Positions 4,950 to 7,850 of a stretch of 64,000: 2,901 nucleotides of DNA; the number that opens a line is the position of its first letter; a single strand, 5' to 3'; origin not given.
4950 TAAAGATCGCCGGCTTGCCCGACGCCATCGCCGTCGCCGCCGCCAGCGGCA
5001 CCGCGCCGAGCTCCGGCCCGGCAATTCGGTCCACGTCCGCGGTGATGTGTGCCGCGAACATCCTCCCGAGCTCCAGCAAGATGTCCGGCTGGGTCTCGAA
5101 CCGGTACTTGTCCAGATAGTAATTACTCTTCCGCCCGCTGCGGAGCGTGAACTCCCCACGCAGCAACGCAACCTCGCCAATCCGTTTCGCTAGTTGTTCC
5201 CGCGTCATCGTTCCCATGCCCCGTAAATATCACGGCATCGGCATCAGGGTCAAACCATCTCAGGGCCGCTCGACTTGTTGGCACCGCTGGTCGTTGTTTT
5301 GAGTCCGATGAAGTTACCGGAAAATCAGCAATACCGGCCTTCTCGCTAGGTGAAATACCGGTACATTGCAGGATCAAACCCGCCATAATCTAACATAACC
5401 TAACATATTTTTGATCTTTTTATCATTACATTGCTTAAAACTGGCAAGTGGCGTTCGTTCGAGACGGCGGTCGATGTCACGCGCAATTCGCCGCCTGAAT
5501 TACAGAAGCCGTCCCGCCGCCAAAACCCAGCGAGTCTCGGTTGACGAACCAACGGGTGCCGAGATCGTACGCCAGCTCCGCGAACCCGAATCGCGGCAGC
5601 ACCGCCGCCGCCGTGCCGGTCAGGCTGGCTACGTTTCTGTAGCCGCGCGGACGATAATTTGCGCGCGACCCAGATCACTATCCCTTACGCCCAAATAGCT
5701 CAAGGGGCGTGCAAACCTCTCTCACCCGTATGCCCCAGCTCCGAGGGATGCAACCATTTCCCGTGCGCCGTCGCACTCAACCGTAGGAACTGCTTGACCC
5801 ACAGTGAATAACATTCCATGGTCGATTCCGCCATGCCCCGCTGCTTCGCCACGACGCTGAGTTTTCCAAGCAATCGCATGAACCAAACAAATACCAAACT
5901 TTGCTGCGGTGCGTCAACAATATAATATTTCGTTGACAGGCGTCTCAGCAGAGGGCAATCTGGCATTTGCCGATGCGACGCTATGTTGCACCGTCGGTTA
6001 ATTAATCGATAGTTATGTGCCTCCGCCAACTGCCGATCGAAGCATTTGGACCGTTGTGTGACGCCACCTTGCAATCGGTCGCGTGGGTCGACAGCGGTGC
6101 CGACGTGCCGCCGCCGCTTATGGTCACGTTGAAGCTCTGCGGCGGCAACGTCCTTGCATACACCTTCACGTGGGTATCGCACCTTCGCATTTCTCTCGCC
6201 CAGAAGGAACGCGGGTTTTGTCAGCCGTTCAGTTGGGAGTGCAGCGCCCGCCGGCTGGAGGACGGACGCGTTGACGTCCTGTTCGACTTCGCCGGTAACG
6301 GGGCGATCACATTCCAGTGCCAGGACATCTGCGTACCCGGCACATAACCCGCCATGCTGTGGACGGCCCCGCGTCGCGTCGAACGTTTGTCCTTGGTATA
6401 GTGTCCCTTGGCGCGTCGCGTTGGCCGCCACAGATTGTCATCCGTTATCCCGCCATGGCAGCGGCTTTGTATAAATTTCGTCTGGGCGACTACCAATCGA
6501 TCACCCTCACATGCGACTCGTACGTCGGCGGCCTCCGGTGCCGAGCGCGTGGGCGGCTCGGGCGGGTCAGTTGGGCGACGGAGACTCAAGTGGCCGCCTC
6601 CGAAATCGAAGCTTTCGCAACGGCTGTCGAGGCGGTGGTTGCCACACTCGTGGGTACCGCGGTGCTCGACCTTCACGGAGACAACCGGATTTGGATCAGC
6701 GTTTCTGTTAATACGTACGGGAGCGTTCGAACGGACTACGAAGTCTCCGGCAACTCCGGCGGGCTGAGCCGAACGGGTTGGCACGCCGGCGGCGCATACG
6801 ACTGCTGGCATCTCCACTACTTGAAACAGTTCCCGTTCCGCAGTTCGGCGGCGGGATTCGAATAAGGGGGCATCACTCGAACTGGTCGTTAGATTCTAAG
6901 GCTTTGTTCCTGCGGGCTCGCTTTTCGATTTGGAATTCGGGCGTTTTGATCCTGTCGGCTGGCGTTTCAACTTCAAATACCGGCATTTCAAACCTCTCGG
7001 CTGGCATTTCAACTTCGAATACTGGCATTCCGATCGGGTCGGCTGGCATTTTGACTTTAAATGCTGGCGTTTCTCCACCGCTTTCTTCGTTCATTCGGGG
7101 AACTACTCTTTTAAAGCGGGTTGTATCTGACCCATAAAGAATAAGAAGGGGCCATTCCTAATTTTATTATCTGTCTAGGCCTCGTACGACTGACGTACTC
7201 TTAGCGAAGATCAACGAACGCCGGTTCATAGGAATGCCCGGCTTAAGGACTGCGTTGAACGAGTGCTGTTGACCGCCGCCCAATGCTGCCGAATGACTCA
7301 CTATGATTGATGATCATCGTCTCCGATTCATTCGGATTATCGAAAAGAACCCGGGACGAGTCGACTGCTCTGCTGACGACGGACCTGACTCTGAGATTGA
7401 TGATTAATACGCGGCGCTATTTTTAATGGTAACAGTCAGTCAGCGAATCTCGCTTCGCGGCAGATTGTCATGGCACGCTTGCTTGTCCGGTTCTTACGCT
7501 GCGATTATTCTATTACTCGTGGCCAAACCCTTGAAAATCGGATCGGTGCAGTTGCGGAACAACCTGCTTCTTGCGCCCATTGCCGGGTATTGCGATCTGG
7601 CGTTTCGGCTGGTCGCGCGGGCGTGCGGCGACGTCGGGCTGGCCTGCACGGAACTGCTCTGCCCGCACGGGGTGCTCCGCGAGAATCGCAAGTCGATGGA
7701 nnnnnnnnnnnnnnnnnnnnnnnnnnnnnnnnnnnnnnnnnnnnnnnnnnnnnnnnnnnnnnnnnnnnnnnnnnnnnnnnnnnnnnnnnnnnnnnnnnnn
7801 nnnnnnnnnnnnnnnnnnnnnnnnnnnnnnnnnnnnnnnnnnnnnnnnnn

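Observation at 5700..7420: Lower-GC islet opening with a tyrosine-recombinase N-terminal remnant: possible degraded integron-like or integrative element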

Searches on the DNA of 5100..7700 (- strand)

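Call 39: search_with_rna_model(model_id=R1, sources=[L001, L002, L003, L004, L005, L006, L007, L009, L010, L011, L012, L013, L015, L016, L017, L018, L019, L020, L021, L022, L023, L024], max_evalue=1)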
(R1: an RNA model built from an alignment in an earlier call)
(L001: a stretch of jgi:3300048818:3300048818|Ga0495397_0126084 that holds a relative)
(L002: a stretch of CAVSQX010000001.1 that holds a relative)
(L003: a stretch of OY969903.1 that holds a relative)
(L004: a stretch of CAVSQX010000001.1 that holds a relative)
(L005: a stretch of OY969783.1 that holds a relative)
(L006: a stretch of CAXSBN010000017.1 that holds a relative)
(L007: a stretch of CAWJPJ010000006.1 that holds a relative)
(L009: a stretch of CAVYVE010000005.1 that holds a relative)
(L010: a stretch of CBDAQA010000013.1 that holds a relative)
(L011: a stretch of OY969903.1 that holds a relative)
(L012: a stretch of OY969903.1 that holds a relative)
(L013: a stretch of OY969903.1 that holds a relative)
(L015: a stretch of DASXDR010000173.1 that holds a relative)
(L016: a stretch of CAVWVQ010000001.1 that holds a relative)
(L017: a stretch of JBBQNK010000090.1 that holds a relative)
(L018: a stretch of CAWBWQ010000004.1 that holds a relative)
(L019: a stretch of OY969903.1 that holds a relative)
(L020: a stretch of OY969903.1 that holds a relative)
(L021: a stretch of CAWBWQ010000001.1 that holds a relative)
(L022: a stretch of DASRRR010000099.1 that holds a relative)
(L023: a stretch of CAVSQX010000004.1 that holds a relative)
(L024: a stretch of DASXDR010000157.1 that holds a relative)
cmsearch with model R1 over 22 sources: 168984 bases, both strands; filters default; matches with E-value up to 1: 112.
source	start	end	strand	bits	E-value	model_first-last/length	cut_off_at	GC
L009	7863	7976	-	143.8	3.3e-46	1-114/114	no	0.57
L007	4397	4510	+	143.8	3.6e-46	1-114/114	no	0.57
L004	4284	4397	-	143.1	6e-46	1-114/114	no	0.6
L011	2009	2122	-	141.8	1.7e-45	1-114/114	no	0.56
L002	1219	1332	-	141.6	1.9e-45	1-114/114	no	0.59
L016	826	939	+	140.7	4e-45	1-114/114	no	0.59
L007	5238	5351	+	139.9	7.3e-45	1-114/114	no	0.58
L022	1487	1600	+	138.5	2.2e-44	1-114/114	no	0.57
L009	4968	5081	-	138.2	3e-44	1-114/114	no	0.59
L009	6995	7108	-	137.7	4.3e-44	1-114/114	no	0.59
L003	2416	2529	-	134.8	4.1e-43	1-114/114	no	0.6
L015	3063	3175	-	133.8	8.9e-43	1-114/114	no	0.58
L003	1595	1708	-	133.3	1.4e-42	1-114/114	no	0.61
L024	3395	3508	+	133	1.7e-42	1-114/114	no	0.59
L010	105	218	-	132.4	2.8e-42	1-114/114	no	0.6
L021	37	150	+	129.8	2.2e-41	1-114/114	no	0.59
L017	7023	7136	-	129.2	3.6e-41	1-114/114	no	0.56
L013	7527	7640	-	128.7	5.3e-41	1-114/114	no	0.61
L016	1907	2020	+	126.6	2.8e-40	1-114/114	no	0.61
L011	3421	3534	-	124.4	1.6e-39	1-114/114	no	0.57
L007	4026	4139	+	121.5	1.5e-38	1-114/114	no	0.61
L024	1294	1407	+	119.8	6e-38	1-114/114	no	0.57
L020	5116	5228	-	119.1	1e-37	1-114/114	no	0.62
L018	3350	3463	-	118.7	1.4e-37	1-114/114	no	0.59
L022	973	1086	+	118.1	2.3e-37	1-114/114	no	0.6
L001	262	374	-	117.5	3.7e-37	1-114/114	no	0.59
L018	3987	4100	-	117.2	4.5e-37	1-114/114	no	0.6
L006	5787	5900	+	115.7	1.5e-36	1-114/114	no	0.55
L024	2158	2272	+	115.7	1.6e-36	1-114/114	no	0.59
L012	4057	4165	+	114.7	3.4e-36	1-114/114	no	0.56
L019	7269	7377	+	113.3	1e-35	1-114/114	no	0.56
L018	2601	2714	-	109.6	1.9e-34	1-114/114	no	0.6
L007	3622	3734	+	109.1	2.7e-34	1-114/114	no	0.59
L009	7350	7464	-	107.6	8.8e-34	1-114/114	no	0.61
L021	3372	3483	+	103.4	2.5e-32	1-114/114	no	0.55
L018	1997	2110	-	101.1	1.6e-31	1-114/114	no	0.67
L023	5276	5389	-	100.1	3.4e-31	1-114/114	no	0.59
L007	3170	3283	+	99.7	4.8e-31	1-114/114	no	0.68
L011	2506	2619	-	99.3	6.5e-31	1-114/114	no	0.62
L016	7202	7314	+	98.1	1.7e-30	1-114/114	no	0.58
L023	5755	5868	-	97.9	1.9e-30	1-114/114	no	0.61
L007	4694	4807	+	97.8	2.1e-30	1-114/114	no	0.69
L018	3022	3135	-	94.3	3.4e-29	1-114/114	no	0.65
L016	1277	1391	+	94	4.4e-29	1-114/114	no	0.63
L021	3792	3904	+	90.5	6.8e-28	1-114/114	no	0.58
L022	1914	2023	+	90.3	8.2e-28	1-114/114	no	0.64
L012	4568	4683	+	89.2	1.9e-27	1-114/114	no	0.64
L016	6818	6928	+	89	2.2e-27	1-114/114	no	0.62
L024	4382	4492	+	88.6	3e-27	1-114/114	no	0.6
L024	1759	1869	+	86.5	1.6e-26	1-114/114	no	0.61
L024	3917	4026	+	86.2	2e-26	1-114/114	no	0.64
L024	392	503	+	82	5.5e-25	1-114/114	no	0.66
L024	2582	2692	+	81.1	1.2e-24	1-114/114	no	0.62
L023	4791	4905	-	73.5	4.9e-22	1-114/114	no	0.56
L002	1535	1632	-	57.6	1.4e-16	1-114/114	no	0.55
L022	114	218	+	57.5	1.4e-16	1-114/114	no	0.6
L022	637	740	+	53.9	2.5e-15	1-114/114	no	0.64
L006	6541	6645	+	50.3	4.2e-14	1-114/114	no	0.61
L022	2347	2452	+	49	1.2e-13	1-114/114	no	0.66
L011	1511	1615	-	46.6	8.1e-13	1-114/114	no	0.61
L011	1015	1119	-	46.4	9.1e-13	1-114/114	no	0.61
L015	2663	2757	-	45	2.9e-12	1-114/114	no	0.62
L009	5323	5419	-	44.2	5.3e-12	1-114/114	no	0.62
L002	789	894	-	43.3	1.1e-11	1-114/114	no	0.64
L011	4147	4250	-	43.1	1.3e-11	1-114/114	no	0.61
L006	6134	6237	+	42.3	2.4e-11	1-114/114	no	0.69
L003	545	652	-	41.8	3.5e-11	1-114/114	no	0.61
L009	4212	4315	-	41.6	4.3e-11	1-114/114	no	0.65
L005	3907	4011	-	40.6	9.2e-11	1-114/114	no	0.63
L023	4360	4463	-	38.4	5.1e-10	1-114/114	no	0.64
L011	3771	3874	-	36.9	1.8e-09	1-114/114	no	0.7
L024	807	912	+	34.3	1.3e-08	1-114/114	no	0.7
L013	6781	6885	-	33.4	2.8e-08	1-114/114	no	0.64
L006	6976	7088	+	28.7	1.2e-06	1-114/114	no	0.66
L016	4803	4929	+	27.2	3.5e-06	1-114/114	no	0.65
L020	5734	5835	-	26.7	5.5e-06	1-114/114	no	0.65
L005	4765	4873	-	24.4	3.3e-05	1-114/114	no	0.65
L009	7861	7974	+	23.6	6.5e-05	1-114/114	no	0.58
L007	4399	4512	-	23.3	7.7e-05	1-114/114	no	0.58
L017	7021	7134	+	23.2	8.3e-05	1-114/114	no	0.56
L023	3960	4071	-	23.1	9.2e-05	1-114/114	no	0.61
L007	5240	5353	-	22.6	0.00014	1-114/114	no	0.59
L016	828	941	-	22.4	0.00016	1-114/114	no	0.59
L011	3419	3532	+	22.1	0.0002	1-114/114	no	0.58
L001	260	372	+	21.6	0.00031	1-114/114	no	0.59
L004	4282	4395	+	21.5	0.00032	1-114/114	no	0.59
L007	4028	4141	-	21.5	0.00033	1-114/114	no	0.61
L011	2007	2120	+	21.5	0.00033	1-114/114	no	0.57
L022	1489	1602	-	21.5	0.00034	1-114/114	no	0.57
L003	2414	2527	+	21.2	0.00041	1-114/114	no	0.6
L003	2034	2139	-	20.8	0.00057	1-114/114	no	0.59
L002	1217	1330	+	20.7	0.00061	1-114/114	no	0.6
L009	6993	7106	+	20.4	0.0008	1-114/114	no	0.6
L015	3061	3173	+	20.1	0.001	1-114/114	no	0.58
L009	4966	5079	+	19.9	0.0011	1-114/114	no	0.59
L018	1995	2108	+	18.9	0.0025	1-114/114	no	0.66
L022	975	1088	-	17.6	0.007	1-114/114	no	0.59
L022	1916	2025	-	17.6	0.0075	1-114/114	no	0.65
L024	3397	3510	-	17.4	0.0086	1-114/114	no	0.59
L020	5114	5226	+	16.6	0.016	1-114/114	no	0.61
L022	529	558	-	16.4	0.019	1-114/114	no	0.6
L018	3348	3461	+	16.2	0.022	1-114/114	no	0.58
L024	1761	1871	-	16.1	0.024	1-114/114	no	0.59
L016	1279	1386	-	16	0.025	1-114/114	no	0.62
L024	4384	4494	-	16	0.025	1-114/114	no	0.61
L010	103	216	+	15.6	0.034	1-114/114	no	0.6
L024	394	505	-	15.6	0.034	1-114/114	no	0.66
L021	39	152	-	15.6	0.035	1-114/114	no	0.59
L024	5415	5474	+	14.6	0.08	1-114/114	no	0.67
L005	6578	6657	-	14.4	0.089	1-114/114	no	0.71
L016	1918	2011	-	14.4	0.092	1-114/114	no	0.62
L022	632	734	-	12.2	0.53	1-114/114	no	0.67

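Call 54: search_rna_families(source=window, start=5100, end=7700, threshold=evalue, max_evalue=1)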
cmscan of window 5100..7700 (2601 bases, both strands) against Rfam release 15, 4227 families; matches with E-value up to 1: 0.
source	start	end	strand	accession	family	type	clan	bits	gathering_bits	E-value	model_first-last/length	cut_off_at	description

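Call 77: search_with_rna_model(model_id=R1, sources=[L030, L031, L025, L026, L029], max_evalue=1, show_alignments=3)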
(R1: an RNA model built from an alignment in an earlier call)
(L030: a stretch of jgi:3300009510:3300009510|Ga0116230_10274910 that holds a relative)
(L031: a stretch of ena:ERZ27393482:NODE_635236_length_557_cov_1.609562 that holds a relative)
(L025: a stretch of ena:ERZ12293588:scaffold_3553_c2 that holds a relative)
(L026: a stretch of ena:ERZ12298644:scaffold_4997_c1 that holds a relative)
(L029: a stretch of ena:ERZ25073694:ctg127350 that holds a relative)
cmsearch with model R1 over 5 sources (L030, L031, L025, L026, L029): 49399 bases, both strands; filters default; matches with E-value up to 1: 2.
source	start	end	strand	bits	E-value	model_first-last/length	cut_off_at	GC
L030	854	967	+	122.8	1.6e-39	1-114/114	no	0.63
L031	472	557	+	25.4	4.4e-06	1-96/114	3'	0.76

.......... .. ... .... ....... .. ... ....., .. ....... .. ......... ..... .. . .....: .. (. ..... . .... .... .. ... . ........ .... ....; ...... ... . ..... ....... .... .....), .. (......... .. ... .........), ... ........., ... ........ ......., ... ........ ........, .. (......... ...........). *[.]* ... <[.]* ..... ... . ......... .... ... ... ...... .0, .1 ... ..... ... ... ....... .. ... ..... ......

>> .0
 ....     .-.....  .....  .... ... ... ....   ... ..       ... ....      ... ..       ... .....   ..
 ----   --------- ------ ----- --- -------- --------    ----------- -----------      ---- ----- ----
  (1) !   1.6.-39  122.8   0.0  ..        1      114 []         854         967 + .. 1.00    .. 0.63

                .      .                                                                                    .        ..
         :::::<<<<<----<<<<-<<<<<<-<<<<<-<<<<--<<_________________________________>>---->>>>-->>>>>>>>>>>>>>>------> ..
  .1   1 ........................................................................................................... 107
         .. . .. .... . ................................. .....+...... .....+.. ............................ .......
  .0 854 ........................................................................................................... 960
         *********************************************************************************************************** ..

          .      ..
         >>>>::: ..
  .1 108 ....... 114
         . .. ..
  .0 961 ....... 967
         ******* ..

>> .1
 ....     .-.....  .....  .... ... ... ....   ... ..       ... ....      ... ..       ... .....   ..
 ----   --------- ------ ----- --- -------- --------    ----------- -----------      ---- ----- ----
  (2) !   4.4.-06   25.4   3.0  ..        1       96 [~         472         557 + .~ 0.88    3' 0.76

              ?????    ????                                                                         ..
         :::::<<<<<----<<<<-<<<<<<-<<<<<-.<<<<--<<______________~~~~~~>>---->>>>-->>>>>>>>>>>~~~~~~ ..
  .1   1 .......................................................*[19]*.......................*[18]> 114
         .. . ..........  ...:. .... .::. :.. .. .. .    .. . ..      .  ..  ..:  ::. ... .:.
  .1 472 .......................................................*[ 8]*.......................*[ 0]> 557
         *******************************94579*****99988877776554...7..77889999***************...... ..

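Call 99: search_with_rna_model(model_id=R1, sources=[L032, L033, L034, L035, L036, L037], max_evalue=0.01)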
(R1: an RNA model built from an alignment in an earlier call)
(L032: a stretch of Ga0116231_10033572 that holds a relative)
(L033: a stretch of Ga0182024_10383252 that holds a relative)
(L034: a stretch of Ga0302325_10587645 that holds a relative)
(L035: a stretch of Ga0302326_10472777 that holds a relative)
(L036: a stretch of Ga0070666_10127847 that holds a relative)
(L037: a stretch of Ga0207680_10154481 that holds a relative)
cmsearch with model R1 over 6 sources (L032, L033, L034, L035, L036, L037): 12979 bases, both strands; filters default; matches with E-value up to 0.01: 7.
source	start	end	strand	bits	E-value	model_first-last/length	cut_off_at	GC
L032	419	532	-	139.8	6.1e-46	1-114/114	no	0.61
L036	346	456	-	85.4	2.8e-27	1-114/114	no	0.62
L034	1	64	-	40.7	6.6e-12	1-64/114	3'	0.62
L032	1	46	-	37.7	7.1e-11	1-46/114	3'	0.7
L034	323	422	-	26.7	4.3e-07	1-114/114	no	0.61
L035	118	217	-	26.7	4.3e-07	1-114/114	no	0.61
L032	417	530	+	19.8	9.6e-05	1-114/114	no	0.61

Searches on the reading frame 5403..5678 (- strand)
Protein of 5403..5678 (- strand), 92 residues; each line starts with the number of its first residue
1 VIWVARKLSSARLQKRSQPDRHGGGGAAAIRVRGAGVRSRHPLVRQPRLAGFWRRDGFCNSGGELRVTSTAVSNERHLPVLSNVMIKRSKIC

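Call 9: search_protein_families(library=pfam, max_evalue=10, proteins=[window:5403-5678:-])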
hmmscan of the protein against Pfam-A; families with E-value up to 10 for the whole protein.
window:5403-5678:- (92 aa): 1 family
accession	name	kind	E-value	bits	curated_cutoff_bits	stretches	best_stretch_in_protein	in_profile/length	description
PF15782.10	GREB1_N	-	0.16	12.3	27.2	1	42-73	19-50/152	GREB1 N-terminal domain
